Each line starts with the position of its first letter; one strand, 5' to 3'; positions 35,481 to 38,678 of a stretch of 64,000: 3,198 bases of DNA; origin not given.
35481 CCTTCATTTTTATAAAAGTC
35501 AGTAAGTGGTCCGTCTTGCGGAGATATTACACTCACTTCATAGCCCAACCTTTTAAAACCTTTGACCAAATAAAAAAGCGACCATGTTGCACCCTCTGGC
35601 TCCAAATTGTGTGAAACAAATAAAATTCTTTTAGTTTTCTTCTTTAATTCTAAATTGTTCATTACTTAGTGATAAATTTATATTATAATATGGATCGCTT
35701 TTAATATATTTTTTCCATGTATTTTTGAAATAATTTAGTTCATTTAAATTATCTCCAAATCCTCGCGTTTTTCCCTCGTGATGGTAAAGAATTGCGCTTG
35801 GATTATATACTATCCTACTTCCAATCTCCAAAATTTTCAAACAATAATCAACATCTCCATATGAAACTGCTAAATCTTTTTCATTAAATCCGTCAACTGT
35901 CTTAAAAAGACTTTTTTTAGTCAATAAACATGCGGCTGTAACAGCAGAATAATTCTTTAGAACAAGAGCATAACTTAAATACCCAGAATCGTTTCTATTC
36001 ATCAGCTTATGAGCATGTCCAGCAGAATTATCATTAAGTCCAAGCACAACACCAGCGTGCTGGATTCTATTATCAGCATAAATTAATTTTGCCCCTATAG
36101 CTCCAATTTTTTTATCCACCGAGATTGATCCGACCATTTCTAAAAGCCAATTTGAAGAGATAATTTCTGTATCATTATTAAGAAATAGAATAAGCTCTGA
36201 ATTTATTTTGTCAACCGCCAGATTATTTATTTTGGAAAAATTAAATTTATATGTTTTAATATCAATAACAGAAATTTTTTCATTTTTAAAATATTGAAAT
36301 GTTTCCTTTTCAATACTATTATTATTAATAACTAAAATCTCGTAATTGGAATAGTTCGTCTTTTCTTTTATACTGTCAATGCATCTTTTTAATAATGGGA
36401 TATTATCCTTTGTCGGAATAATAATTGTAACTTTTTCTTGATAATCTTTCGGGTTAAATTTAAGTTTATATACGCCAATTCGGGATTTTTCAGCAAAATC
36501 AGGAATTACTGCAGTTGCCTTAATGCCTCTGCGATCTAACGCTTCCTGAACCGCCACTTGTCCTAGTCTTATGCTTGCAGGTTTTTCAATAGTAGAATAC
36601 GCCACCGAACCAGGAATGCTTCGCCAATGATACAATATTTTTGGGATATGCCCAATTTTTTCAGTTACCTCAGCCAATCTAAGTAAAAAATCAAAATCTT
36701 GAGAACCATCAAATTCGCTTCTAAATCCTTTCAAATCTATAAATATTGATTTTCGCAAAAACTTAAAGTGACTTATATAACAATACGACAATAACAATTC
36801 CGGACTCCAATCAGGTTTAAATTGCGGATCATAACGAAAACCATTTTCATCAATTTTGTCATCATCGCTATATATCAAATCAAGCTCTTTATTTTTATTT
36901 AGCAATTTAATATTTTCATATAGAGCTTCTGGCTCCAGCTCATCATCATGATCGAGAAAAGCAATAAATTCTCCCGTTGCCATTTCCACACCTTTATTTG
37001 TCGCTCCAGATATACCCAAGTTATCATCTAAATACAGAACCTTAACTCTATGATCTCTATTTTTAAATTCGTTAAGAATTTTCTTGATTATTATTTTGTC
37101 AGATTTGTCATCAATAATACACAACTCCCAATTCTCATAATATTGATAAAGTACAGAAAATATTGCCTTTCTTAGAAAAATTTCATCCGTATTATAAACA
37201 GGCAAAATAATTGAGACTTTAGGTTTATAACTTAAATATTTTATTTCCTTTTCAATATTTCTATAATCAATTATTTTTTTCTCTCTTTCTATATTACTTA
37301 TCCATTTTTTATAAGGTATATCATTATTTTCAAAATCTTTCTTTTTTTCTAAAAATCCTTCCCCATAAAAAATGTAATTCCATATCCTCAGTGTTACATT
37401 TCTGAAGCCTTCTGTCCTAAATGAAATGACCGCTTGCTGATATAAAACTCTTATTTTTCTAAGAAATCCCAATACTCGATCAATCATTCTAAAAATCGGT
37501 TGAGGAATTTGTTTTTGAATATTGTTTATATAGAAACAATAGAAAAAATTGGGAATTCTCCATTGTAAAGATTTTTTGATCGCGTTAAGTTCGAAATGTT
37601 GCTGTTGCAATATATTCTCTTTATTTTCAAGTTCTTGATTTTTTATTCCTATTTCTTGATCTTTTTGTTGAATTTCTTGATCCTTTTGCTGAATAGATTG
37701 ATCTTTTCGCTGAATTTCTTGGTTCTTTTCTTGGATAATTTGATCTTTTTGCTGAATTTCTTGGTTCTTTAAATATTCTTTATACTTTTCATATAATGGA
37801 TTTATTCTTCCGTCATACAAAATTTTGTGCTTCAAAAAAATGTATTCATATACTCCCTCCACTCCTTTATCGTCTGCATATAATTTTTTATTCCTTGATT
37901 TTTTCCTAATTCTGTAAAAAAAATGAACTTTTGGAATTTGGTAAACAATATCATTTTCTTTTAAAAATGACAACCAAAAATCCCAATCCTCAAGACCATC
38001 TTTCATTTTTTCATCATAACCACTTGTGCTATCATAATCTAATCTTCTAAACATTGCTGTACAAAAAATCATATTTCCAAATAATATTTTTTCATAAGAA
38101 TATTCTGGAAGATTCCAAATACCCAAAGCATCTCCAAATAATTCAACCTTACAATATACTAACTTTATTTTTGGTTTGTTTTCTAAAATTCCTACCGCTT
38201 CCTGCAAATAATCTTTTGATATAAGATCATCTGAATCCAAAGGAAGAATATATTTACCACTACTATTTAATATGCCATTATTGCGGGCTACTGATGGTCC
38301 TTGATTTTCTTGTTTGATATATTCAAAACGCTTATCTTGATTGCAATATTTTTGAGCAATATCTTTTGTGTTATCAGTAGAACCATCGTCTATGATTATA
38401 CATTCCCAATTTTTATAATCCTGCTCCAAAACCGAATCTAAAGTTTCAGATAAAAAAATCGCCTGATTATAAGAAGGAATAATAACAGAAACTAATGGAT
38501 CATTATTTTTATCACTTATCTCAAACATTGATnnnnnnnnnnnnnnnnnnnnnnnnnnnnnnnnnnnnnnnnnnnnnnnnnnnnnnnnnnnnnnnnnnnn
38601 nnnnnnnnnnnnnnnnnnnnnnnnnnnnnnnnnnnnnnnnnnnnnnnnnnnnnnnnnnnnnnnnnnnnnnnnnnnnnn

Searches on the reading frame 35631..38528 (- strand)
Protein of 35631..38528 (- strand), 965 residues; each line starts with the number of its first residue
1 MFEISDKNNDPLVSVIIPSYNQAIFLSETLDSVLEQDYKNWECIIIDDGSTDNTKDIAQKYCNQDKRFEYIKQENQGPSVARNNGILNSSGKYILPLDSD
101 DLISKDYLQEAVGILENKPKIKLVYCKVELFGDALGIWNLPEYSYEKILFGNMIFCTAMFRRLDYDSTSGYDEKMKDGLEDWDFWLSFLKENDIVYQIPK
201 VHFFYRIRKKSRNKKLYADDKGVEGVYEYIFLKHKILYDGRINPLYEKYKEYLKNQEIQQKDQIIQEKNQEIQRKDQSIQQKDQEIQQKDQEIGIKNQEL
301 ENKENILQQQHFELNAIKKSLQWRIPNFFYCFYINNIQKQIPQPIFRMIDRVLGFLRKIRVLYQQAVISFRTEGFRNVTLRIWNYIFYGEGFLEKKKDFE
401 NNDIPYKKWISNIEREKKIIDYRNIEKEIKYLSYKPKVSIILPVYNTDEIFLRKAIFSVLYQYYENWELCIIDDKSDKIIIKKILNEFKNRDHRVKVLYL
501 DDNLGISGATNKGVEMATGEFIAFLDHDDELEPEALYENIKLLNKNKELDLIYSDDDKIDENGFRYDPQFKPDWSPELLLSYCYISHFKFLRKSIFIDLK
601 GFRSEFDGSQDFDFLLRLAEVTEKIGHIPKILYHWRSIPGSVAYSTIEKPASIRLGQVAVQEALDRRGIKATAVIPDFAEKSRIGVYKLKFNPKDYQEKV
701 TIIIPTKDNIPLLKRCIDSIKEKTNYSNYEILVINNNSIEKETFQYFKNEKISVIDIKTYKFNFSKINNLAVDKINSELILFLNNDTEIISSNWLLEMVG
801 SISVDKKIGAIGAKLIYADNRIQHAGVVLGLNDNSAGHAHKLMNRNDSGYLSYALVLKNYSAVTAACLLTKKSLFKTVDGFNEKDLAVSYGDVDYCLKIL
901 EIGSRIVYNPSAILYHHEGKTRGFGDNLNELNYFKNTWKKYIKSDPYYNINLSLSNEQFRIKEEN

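Call 56: search_protein_families(library=pfam, proteins=[window:35631-38528:-], max_evalue=0.0001)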
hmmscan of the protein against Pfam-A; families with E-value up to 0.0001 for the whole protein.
window:35631-38528:- (965 aa): 4 families
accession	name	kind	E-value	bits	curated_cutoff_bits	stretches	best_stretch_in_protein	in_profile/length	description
PF00535.33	Glycos_transf_2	-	8.3e-79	263.8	23.3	3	14-134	1-126/168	Glycosyl transferase family 2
PF10111.15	Glyco_tranf_2_2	-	3e-31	109.4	27.3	3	14-211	1-221/276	Glycosyltransferase like family 2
PF13641.12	Glyco_tranf_2_3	-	7.1e-27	95.3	27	2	13-130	3-125/230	Glycosyltransferase like family 2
PF13632.12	Glyco_trans_2_3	-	1e-05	25.9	27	0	93-128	1-35/198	Glycosyl transferase family group 2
